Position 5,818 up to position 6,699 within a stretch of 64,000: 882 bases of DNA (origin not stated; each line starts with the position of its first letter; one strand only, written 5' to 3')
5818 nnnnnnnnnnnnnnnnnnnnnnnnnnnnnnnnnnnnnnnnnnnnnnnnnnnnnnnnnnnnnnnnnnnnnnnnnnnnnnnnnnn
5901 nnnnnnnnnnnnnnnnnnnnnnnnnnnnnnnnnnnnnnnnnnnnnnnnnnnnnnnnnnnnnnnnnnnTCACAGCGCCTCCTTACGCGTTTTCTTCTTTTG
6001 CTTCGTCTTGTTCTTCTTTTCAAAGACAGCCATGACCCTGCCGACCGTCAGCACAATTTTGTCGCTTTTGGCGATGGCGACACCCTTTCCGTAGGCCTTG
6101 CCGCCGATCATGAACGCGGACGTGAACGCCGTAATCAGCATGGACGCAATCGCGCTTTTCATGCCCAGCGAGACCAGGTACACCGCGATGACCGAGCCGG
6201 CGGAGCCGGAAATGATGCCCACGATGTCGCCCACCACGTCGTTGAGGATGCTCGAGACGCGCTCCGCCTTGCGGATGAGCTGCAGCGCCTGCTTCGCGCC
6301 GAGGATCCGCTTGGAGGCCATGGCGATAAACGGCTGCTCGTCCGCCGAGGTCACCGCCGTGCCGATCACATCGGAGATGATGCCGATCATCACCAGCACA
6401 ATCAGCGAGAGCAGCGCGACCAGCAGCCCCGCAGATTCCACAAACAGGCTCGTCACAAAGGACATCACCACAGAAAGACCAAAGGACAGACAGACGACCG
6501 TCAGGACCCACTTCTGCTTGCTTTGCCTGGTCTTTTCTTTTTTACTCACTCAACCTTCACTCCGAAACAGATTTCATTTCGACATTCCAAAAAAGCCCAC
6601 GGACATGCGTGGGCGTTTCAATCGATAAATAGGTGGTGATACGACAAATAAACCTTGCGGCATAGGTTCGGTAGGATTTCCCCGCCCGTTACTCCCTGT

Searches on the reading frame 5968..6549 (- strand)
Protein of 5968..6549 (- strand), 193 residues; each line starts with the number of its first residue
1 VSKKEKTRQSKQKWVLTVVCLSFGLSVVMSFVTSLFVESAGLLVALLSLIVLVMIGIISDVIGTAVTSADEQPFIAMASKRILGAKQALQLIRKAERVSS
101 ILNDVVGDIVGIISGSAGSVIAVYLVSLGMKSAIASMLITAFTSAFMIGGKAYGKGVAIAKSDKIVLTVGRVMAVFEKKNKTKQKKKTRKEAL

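Call 6: search_protein_families(library=pfam, proteins=[window:5968-6549:-], max_evalue=0.01)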
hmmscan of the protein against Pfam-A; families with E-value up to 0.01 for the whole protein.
window:5968-6549:- (193 aa): 1 family
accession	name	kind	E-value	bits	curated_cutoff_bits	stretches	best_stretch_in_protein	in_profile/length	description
PF01595.25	CNNM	-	0.0044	17.1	28.4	1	50-177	5-128/181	Cyclin M transmembrane N-terminal domain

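Call 7: search_protein_families(library=ncbifam, proteins=[window:5968-6549:-], max_evalue=0.01)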
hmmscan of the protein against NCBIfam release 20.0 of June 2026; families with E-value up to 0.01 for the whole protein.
window:5968-6549:- (193 aa): 0 families

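Call 16: find_related_loci(query=window:5968-6549:-, collection=genome_contigs, flank=6000)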
Query window:5968-6549:- (193 aa) in genome_contigs; peptide patterns used: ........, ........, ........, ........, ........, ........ (x = any residue, [..] = any of these).
214 stretches matched a pattern; 29 encode a relative of the query (tblastn E <= 1e-3); 29 distinct loci.
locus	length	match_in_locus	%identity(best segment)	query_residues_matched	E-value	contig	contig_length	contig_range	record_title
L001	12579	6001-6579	95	1-193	1e-116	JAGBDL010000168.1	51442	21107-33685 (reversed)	MAG: Clostridia bacterium isolate RGIG9018 Water_deer_Rectum-4__c284776, whole genome shotgun sequence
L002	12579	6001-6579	94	1-193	5e-106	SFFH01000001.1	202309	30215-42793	MAG: Clostridiales bacterium isolate W0P39.006 Contig70, whole genome shotgun sequence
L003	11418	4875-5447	92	3-193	4e-103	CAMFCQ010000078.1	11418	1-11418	MAG: uncultured Clostridia bacterium isolate SRR15057928_bin.15_metaWRAP_v1.3_MAG genome assembly, contig: ERZ10407477.2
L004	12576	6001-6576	87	1-193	5e-100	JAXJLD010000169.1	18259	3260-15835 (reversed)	MAG: Christensenellales bacterium isolate DOME_MAG_13948 13948_W0222_k141_97201, whole genome shotgun sequence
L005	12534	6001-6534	89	1-178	2e-98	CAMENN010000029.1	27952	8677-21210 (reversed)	MAG: uncultured Clostridia bacterium isolate SRR15057922_bin.12_metaWRAP_v1.3_MAG genome assembly, contig: ERZ10407413.6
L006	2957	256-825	81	1-192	2e-98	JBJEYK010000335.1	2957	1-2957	MAG: Candidatus Ventricola sp. isolate FUKU04_bin.019 NODE_7669_length_2957_cov_8.040317, whole genome shotgun sequence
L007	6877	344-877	83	1-178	8e-94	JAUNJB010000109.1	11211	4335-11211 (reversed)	MAG: Clostridia bacterium isolate S29M_St_26 NODE_2169_length_11211_cov_9.155074, whole genome shotgun sequence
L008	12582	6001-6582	78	1-193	4e-94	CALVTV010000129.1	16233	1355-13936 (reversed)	MAG: uncultured Clostridia bacterium isolate E09__bin42 genome assembly, contig: E09__k127_3460961, whole genome shotgun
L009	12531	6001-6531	82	1-177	1e-92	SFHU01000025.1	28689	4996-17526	MAG: Clostridiales bacterium isolate W1P12.035 Contig314, whole genome shotgun sequence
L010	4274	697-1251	78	2-186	7e-92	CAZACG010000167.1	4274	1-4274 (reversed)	MAG TPA_asm: uncultured Oscillospiraceae bacterium isolate SRP350583_co2_455 genome assembly, contig: NODE_30950_length_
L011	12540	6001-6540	79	1-180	3e-91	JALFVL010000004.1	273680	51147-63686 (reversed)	MAG: Clostridiales bacterium isolate SUG1048 k141_121967, whole genome shotgun sequence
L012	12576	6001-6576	77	2-192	4e-90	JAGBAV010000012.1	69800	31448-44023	MAG: Clostridia bacterium isolate RGIG8950 Water_deer_Rectum-1__c18427, whole genome shotgun sequence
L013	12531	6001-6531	88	1-177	6e-90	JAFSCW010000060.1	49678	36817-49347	MAG: Clostridia bacterium isolate RGIG3027 Goat_Rectum-3__c325225, whole genome shotgun sequence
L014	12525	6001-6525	83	2-176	2e-89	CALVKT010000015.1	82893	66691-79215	MAG: uncultured Clostridia bacterium isolate E27__bin112 genome assembly, contig: E27__k127_5299975, whole genome shotgu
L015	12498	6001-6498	85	13-178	5e-88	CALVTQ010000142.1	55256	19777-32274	MAG: uncultured Clostridia bacterium isolate E09__bin164 genome assembly, contig: E09__k127_2444643, whole genome shotgu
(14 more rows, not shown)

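Call 34: find_homologous_proteins(query=window:5968-6549:-, max_evalue=0.001)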
Query window:5968-6549:- (193 aa): 478 proteins with E <= 0.001 among 1482 candidates; the best 120 are listed.
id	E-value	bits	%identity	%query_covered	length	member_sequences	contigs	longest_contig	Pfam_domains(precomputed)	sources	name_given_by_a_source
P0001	1.4e-106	372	100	100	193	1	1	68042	-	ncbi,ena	ncbi:MAG: hypothetical protein ACI4MP_05180 [Candidatus Ventricola sp.]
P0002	3.5e-106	370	99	100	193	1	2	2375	-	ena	-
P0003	9.6e-106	369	98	100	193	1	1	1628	-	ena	-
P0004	2.1e-103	361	96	100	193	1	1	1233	-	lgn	-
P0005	2.3e-103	361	96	100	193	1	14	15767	-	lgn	-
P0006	4.6e-103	360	96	100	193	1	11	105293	-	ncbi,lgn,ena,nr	ncbi:MAG: hypothetical protein J6M56_12755 [Clostridia bacterium]|nr:hypothetical protein [Clostridi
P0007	7.8e-103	359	96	100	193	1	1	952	-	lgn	-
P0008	1.2e-102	359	95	100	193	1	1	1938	-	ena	-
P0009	2.5e-102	358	95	100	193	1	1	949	-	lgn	-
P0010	4.3e-102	357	95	100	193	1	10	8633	-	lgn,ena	-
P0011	5.8e-102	357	95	100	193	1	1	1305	-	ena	-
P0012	5.8e-102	357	95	100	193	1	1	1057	-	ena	-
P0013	5.9e-102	357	95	100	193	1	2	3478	-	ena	-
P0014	6.0e-102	357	95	100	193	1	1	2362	-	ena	-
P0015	6.2e-102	356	95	100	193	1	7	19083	-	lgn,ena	-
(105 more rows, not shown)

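Call 38: search_solved_structures(query=A2, max_evalue=10, show_alignments=2)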
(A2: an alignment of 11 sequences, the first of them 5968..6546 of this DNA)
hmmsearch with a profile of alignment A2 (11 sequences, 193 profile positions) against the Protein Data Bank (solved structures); distinct sequences matched with E-value up to 10: 0.

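Call 39: search_protein_families(library=pfam, alignment_id=A2, max_evalue=1)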
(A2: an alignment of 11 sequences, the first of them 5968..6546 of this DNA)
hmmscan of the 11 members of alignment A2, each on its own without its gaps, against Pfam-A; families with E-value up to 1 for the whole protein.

A. member 1, window:5968-6546:- (192 aa): 4 families
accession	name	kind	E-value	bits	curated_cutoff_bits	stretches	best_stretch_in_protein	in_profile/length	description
PF01595.25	CNNM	-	0.0043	17.2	28.4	1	49-176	5-128/181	Cyclin M transmembrane N-terminal domain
PF13690.11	CheX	-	0.044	14.3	27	1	50-119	1-60/94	Chemotaxis phosphatase CheX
PF06177.16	QueT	-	0.92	10.3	33.7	1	101-151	54-104/141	QueT transporter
PF20560.3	MotA_N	-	0.98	10.1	27.3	0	116-184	8-72/91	Motility protein A N-terminal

B. families by the number of members that match (of 11 scanned): 14 families
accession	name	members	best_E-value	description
PF01595.25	CNNM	11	3.1e-06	Cyclin M transmembrane N-terminal domain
PF08570.15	DUF1761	3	0.011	Protein of unknown function (DUF1761)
PF16083.10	Phage_holin_3_3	2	0.021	LydA holin phage, holin superfamily III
PF20560.3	MotA_N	2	0.45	Motility protein A N-terminal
PF13690.11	CheX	1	0.044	Chemotaxis phosphatase CheX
PF17255.8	EbsA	1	0.11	EbsA-like protein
PF25203.1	DAAF9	1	0.17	DAAF9 domain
PF04906.18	Tweety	1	0.19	Tweety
PF09786.14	CytochromB561_N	1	0.22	Cytochrome B561, N terminal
PF13063.11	DUF3925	1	0.65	Protein of unknown function (DUF3925)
PF06836.17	DUF1240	1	0.67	Protein of unknown function (DUF1240)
PF03006.26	HlyIII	1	0.68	Haemolysin-III related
PF19942.4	DUF6404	1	0.78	Family of unknown function (DUF6404)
PF06177.16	QueT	1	0.92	QueT transporter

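Call 41: find_homologous_proteins(query=A3, max_evalue=0.001)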
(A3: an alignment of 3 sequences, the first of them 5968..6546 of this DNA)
Query A3 (3 sequences) (192 aa, profile of the alignment): 7741 proteins with E <= 0.001 among 8000 candidates; the best 120 are listed.
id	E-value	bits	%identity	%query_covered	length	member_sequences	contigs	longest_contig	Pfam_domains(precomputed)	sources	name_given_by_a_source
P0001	1.5e-89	317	100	100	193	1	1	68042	-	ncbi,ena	ncbi:MAG: hypothetical protein ACI4MP_05180 [Candidatus Ventricola sp.]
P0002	2.3e-89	316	99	100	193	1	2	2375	-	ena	-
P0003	8.7e-89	314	98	100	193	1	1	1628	-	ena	-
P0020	4.4e-88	312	95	100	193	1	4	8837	-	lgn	-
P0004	4.5e-88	312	96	100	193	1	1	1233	-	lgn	-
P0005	5.3e-88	312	96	100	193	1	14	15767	-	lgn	-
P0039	6.2e-88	311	95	100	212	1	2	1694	-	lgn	-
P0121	2.3e-87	310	40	89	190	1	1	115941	PF01595.26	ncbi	-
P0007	2.3e-87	310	96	100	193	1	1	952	-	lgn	-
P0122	2.6e-87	309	41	89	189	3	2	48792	-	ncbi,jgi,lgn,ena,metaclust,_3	jgi:CBS domain containing-hemolysin-like protein|metaclust:\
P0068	3.9e-87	309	94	99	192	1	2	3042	-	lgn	-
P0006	4.2e-87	309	96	100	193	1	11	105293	-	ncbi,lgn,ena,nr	ncbi:MAG: hypothetical protein J6M56_12755 [Clostridia bacterium]|nr:hypothetical protein [Clostridi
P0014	4.6e-87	309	95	100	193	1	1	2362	-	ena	-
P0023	5.2e-87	308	94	100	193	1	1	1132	-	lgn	-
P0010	5.4e-87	308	95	100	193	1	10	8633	-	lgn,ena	-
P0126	3.2e-84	299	87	100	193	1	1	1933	PF01595.26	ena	-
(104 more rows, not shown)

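Call 49: predict_structure(alignment_id=A4)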
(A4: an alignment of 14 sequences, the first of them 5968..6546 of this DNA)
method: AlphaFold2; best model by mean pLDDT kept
length: 192 residues; sequences in the alignment: 14
mean_pLDDT: 64.6   pTM: 0.43
mean pLDDT of the five models: 64.6, 60.5, 55.9, 52.3, 44.9
residues with pLDDT >= 90: 0; 70-90: 54; 50-70: 126; < 50: 12
segments of 3 or more residues with pLDDT < 50: 1-3, 76-80
pLDDT, mean of each block of 10 residues (from residue 1): 51 72 69 64 73 74 64 50 56 65 70 70 65 67 72 69 64 60 55 50
secondary structure, 60 per line:
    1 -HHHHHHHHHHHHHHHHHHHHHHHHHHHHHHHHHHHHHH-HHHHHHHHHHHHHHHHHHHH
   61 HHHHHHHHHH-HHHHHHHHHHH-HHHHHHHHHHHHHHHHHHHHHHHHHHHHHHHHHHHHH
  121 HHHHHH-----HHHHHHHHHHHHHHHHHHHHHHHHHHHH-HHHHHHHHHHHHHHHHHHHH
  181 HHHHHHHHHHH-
elements in order: H2-39 H41-70 H72-82 H84-126 H132-159 H161-191

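Call 54: fold_search(model_id=the predicted structure, library=pdb)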
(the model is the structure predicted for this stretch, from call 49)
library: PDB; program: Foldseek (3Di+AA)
matches with E <= 10: 111; with E <= 0.001: 0
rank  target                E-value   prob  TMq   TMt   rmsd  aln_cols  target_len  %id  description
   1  7m1u_A                4.8e-02  1.00  0.39  0.27   8.0       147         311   18  Crystal structure of an archaeal CNNM, MtCorB, R235L mutant with C-terminal deletion (released 2021-06-16)
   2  7m1t_B                1.4e-01  0.97  0.39  0.26   8.5       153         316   18  Crystal structure of an archaeal CNNM, MtCorB, with C-terminal deletion in complex with Mg2+-ATP (released 2021-06-16)
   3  7m1t_A                1.7e-01  0.97  0.40  0.26   7.2       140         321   17  Crystal structure of an archaeal CNNM, MtCorB, with C-terminal deletion in complex with Mg2+-ATP (released 2021-06-16)
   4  7m1u_B                2.6e-01  0.96  0.40  0.28   7.2       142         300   18  Crystal structure of an archaeal CNNM, MtCorB, R235L mutant with C-terminal deletion (released 2021-06-16)
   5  7cff                  6.8e-01  0.95  0.46  0.55   8.4       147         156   15  Structure of the thermostabilized transmembrane domain of the bacterial CNNM/CorC family Mg2+ transporter in complex wit (released 2021-02-24)
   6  7cfg                  8.7e-01  0.92  0.46  0.55   8.3       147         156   14  Structure of the transmembrane domain of the bacterial CNNM/CorC family Mg2+ transporter in complex with Mg2+ (released 2021-02-24)
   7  1few                  1.3e+00  0.47  0.38  0.41  14.8       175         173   11  CRYSTAL STRUCTURE OF SMAC/DIABLO (released 2000-09-13)
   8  9och_A                1.8e+00  0.18  0.29  0.13  12.6       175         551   15  Transporter associated with antigen processing (TAP) bound to the viral protein hUS6 in the outward-facing open state (released 2025-09-10)
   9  4tx5_A                1.9e+00  0.33  0.37  0.40  15.1       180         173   10  Crystal structure of Smac-DIABLO (in space group P65) (released 2015-07-15)
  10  9oci_A                1.9e+00  0.15  0.28  0.13  12.7       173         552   17  Transporter associated with antigen processing (TAP) bound to the viral protein rhUS6 in the outward-facing open state (released 2025-09-10)
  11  8e2i_E                2.1e+00  0.23  0.33  0.35  13.8       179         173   12  Cryo-EM structure of BIRC6/Smac (released 2023-02-15)
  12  4hkr_A                2.3e+00  0.12  0.22  0.24  16.7       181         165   12  Calcium release-activated calcium (CRAC) channel ORAI (released 2012-11-28)
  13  4hks_A                2.3e+00  0.10  0.20  0.22  16.9       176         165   13  Calcium release-activated calcium (CRAC) channel ORAI, K163W mutant (released 2012-11-28)
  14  2bl2_A                2.5e+00  0.12  0.22  0.26  22.0       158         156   11  The membrane rotor of the V-type ATPase from Enterococcus hirae (released 2005-04-05)
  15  4ry2_B                2.6e+00  0.28  0.37  0.13  12.6       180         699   14  Crystal structure of the peptidase-containing ABC transporter PCAT1 (released 2015-07-22)
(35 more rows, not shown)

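Call 73: find_encoding_contigs(protein=P0001, flank=3000, max_places=3)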
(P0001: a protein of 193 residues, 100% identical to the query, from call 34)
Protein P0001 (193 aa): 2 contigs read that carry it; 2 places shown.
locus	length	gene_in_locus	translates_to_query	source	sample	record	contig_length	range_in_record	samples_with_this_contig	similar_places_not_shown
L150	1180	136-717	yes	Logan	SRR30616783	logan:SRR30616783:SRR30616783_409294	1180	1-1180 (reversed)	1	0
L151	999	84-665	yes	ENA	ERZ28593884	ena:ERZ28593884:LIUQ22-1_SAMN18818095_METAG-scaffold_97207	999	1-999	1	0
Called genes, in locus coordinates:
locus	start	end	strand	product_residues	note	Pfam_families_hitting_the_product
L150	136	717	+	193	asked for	-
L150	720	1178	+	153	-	?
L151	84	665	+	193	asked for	-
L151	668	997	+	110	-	?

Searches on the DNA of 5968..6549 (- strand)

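Call 17: search_rna_families(sources=[L001, L002, L003, L004, L005, L006, L007, L008, L009, L010, L011, L012], threshold=gathering)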
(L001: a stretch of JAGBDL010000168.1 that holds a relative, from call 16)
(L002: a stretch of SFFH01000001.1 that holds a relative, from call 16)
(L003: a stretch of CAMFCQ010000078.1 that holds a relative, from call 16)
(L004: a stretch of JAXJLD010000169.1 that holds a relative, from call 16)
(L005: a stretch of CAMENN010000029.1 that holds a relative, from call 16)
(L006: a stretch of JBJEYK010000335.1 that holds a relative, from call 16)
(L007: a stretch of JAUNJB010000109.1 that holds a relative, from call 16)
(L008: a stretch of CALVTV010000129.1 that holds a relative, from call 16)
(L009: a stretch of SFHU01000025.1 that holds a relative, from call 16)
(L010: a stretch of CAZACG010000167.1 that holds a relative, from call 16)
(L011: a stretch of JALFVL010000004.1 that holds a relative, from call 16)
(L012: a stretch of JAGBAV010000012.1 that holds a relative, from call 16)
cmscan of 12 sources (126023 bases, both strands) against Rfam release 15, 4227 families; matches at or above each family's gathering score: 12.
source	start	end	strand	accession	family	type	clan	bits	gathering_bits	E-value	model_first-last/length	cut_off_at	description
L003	4214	4800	+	RF01071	OLE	Gene;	-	468.8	50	3.7e-134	1-616/616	no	Ornate Large Extremophilic RNA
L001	5347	5933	+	RF01071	OLE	Gene;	-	468.1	50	5.9e-134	1-616/616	no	Ornate Large Extremophilic RNA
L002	5250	5836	+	RF01071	OLE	Gene;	-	468.1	50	6e-134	1-616/616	no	Ornate Large Extremophilic RNA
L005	5099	5685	+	RF01071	OLE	Gene;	-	467.5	50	9.1e-134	1-616/616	no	Ornate Large Extremophilic RNA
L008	5367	5952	+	RF01071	OLE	Gene;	-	465.9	50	2.7e-133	1-616/616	no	Ornate Large Extremophilic RNA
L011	5365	5952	+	RF01071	OLE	Gene;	-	462.8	50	2.3e-132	1-616/616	no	Ornate Large Extremophilic RNA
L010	2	585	+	RF01071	OLE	Gene;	-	462.2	50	3.4e-132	1-616/616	no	Ornate Large Extremophilic RNA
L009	5366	5953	+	RF01071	OLE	Gene;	-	460.8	50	8.7e-132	1-616/616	no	Ornate Large Extremophilic RNA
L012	5365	5951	+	RF01071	OLE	Gene;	-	460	50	1.5e-131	1-616/616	no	Ornate Large Extremophilic RNA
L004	5348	5934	+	RF01071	OLE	Gene;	-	456.4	50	1.8e-130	1-616/616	no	Ornate Large Extremophilic RNA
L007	1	297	+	RF01071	OLE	Gene;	-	203.4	50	2.1e-55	306-616/616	5'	Ornate Large Extremophilic RNA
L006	1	117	+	RF01071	OLE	Gene;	-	80.5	50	6.3e-19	499-616/616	5'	Ornate Large Extremophilic RNA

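Call 18: search_rna_families(sources=[L013, L014, L015, L016, L017, L018, L019, L020, L021, L022, L023, L024], threshold=gathering)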
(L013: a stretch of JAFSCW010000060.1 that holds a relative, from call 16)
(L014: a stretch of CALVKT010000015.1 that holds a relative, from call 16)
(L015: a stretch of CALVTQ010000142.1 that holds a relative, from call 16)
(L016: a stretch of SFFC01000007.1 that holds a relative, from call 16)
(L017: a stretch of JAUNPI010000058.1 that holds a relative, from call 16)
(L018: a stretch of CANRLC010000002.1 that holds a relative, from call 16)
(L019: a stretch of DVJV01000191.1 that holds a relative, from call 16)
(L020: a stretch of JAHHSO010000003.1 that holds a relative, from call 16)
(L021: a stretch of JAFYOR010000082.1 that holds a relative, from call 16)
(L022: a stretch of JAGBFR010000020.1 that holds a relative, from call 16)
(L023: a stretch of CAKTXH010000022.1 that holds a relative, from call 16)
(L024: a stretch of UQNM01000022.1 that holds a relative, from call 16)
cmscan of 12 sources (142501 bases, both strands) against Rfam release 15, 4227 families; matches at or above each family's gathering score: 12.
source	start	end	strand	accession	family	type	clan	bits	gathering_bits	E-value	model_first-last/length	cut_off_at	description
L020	5343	5928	+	RF01071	OLE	Gene;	-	478.2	50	7e-137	1-616/616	no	Ornate Large Extremophilic RNA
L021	5270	5856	+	RF01071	OLE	Gene;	-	474.9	50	6.5e-136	1-616/616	no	Ornate Large Extremophilic RNA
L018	5335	5918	+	RF01071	OLE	Gene;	-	469.2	50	3.2e-134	1-616/616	no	Ornate Large Extremophilic RNA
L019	4432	5020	+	RF01071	OLE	Gene;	-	465.7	50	3.6e-133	1-616/616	no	Ornate Large Extremophilic RNA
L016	5365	5952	+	RF01071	OLE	Gene;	-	464.8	50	6.4e-133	1-616/616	no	Ornate Large Extremophilic RNA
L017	4101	4687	+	RF01071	OLE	Gene;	-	463.1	50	2.1e-132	1-616/616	no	Ornate Large Extremophilic RNA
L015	5328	5914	+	RF01071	OLE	Gene;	-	462.3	50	3.6e-132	1-616/616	no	Ornate Large Extremophilic RNA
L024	5184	5770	+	RF01071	OLE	Gene;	-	461.2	50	7.9e-132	1-616/616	no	Ornate Large Extremophilic RNA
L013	5355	5941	+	RF01071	OLE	Gene;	-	461.1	50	8.2e-132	1-616/616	no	Ornate Large Extremophilic RNA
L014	5344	5930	+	RF01071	OLE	Gene;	-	457.7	50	8.5e-131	1-616/616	no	Ornate Large Extremophilic RNA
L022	5339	5924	+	RF01071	OLE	Gene;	-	456.5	50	1.9e-130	1-616/616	no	Ornate Large Extremophilic RNA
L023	1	230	+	RF01071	OLE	Gene;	-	187.3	50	1.4e-50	382-616/616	5'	Ornate Large Extremophilic RNA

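Call 19: search_rna_families(sources=[L025, L026, L027, L028, L029], threshold=gathering)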
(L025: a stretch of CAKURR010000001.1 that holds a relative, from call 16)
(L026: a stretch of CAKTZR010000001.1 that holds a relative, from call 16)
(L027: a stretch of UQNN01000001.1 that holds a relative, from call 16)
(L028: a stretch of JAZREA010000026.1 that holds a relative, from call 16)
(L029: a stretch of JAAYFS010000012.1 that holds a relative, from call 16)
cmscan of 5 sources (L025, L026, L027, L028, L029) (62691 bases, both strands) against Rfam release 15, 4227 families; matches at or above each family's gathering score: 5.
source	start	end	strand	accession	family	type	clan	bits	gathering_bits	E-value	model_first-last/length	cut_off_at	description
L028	5332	5964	+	RF01071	OLE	Gene;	-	513.4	50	1.1e-147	1-616/616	no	Ornate Large Extremophilic RNA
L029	5401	6013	+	RF01071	OLE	Gene;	-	498.6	50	2.7e-143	1-616/616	no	Ornate Large Extremophilic RNA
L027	5363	5949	+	RF01071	OLE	Gene;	-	471.4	50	3.1e-135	1-616/616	no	Ornate Large Extremophilic RNA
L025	5362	5948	+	RF01071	OLE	Gene;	-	469.8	50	9.3e-135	1-616/616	no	Ornate Large Extremophilic RNA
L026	5363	5949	+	RF01071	OLE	Gene;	-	460.7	50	4.7e-132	1-616/616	no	Ornate Large Extremophilic RNA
